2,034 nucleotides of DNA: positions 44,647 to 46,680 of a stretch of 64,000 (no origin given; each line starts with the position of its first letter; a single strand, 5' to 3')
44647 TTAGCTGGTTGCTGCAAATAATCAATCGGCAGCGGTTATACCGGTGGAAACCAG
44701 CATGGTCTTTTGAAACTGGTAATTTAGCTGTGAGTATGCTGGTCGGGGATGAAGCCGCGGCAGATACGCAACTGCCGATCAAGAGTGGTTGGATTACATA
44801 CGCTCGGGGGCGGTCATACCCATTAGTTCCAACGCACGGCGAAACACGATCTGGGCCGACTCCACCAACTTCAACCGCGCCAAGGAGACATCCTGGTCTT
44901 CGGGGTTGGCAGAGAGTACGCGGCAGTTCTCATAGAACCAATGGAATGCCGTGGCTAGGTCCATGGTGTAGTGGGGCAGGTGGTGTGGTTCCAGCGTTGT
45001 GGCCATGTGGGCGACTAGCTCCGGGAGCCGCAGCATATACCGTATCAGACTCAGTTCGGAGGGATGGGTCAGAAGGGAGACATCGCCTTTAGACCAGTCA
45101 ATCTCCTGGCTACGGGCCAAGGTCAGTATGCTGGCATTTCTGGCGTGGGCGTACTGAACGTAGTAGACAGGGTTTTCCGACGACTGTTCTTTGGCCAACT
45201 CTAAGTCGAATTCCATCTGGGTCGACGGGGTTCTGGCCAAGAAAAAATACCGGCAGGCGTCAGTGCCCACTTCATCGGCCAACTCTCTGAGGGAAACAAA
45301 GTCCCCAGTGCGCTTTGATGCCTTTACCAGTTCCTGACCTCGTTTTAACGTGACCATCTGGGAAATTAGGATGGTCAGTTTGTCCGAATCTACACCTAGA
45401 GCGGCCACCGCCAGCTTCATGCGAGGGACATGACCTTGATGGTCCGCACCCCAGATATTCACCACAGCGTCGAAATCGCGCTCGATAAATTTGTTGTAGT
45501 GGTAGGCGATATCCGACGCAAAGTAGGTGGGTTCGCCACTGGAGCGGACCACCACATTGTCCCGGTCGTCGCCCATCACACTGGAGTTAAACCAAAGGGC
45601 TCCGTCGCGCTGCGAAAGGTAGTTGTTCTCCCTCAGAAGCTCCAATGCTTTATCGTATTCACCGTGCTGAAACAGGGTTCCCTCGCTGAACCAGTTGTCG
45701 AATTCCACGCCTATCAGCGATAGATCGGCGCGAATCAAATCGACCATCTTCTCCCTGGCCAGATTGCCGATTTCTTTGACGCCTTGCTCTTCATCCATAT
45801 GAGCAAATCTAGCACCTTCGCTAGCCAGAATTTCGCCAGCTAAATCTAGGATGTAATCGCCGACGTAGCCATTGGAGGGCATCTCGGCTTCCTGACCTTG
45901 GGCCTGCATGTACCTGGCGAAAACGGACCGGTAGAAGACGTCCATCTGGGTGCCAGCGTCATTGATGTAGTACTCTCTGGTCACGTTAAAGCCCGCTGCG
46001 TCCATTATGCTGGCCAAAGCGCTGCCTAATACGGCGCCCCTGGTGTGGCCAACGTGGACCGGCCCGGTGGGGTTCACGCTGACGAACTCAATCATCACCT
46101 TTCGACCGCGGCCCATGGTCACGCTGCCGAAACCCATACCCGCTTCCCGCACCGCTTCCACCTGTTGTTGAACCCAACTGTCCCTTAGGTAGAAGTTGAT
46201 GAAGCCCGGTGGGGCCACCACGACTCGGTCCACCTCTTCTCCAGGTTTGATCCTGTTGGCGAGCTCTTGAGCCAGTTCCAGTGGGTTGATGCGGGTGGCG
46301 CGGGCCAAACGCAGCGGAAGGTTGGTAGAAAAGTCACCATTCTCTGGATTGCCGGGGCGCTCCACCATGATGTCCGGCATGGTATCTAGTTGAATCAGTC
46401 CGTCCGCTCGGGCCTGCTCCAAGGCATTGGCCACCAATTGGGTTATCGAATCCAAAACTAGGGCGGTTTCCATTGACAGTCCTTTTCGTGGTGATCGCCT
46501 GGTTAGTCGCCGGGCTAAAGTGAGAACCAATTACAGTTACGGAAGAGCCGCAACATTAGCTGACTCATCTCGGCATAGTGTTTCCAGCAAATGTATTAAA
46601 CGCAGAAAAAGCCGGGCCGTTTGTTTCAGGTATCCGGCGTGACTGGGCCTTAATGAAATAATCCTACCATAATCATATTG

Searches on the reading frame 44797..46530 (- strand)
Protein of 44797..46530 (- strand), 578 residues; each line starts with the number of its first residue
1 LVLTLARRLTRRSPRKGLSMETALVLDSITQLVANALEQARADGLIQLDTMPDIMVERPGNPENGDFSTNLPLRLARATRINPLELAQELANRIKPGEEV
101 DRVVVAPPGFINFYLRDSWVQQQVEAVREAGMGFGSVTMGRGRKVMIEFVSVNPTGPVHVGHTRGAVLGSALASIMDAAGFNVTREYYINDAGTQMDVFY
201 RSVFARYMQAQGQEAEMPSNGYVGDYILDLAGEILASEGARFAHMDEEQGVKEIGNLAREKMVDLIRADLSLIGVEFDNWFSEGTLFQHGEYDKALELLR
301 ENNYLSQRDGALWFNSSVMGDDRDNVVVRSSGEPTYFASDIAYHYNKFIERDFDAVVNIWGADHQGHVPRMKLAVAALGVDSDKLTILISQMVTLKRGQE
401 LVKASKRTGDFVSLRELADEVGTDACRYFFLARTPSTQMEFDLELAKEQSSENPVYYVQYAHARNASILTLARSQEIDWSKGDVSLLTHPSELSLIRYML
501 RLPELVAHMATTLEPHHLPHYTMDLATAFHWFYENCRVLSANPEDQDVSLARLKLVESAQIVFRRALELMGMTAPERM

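Call 36: find_encoding_contigs(protein=window:44797-46530:-, flank=10000, max_places=6)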
Protein window:44797-46530:- (578 aa): no gene with exactly this product is on record in the collection.

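Call 37: find_encoding_contigs(protein=window:44797-46473:-, flank=10000, max_places=6)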
Protein window:44797-46473:- (559 aa): 22 contigs read that carry it; 6 places shown.
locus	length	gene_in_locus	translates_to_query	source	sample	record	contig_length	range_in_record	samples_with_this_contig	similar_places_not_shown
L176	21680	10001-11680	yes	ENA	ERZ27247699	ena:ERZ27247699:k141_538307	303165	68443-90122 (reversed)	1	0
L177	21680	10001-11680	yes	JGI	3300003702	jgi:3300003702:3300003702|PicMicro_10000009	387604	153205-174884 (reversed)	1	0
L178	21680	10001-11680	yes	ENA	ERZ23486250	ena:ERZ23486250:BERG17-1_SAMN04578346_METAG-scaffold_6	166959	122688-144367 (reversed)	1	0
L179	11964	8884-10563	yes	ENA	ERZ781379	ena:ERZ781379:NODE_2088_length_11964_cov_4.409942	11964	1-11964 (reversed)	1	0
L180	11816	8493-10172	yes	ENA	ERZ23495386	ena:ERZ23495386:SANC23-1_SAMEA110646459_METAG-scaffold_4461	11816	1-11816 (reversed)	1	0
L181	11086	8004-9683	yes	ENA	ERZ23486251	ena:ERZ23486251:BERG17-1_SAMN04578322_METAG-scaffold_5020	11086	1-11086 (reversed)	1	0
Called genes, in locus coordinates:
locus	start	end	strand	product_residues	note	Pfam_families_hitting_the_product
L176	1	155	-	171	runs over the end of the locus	-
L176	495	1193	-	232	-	PF03575:Peptidase_S51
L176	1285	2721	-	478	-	PF03448:MgtE_N, PF00571:CBS, PF01769:MgtE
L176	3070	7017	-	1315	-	PF07731:Cu-oxidase_2 (faint), PF07732:Cu-oxidase_3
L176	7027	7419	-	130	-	-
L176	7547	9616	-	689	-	-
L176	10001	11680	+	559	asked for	PF03485:Arg_tRNA_synt_N, PF00750:tRNA-synt_1d, PF05746:DALR_1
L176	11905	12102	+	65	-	-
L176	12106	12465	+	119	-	-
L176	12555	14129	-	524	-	PF00732:GMC_oxred_N, PF05834:Lycopene_cycl (weak), PF07992:Pyr_redox_2 (faint), PF13450:NAD_binding_8 (faint), PF05199:GMC_oxred_C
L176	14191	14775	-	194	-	-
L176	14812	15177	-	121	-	-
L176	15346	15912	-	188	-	PF01391:Collagen (weak), PF22701:Mala_s_1-like (faint), PF08450:SGL (faint), PF01436:NHL (weak), PF06739:SBBP (faint), PF01436:NHL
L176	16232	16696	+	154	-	-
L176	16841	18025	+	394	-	PF02771:Acyl-CoA_dh_N, PF08028:Acyl-CoA_dh_2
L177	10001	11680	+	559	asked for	PF03485:Arg_tRNA_synt_N, PF00750:tRNA-synt_1d, PF05746:DALR_1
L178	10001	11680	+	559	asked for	PF03485:Arg_tRNA_synt_N, PF00750:tRNA-synt_1d, PF05746:DALR_1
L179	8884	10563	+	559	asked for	PF03485:Arg_tRNA_synt_N, PF00750:tRNA-synt_1d, PF05746:DALR_1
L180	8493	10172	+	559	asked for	PF03485:Arg_tRNA_synt_N, PF00750:tRNA-synt_1d, PF05746:DALR_1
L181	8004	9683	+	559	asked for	PF03485:Arg_tRNA_synt_N, PF00750:tRNA-synt_1d, PF05746:DALR_1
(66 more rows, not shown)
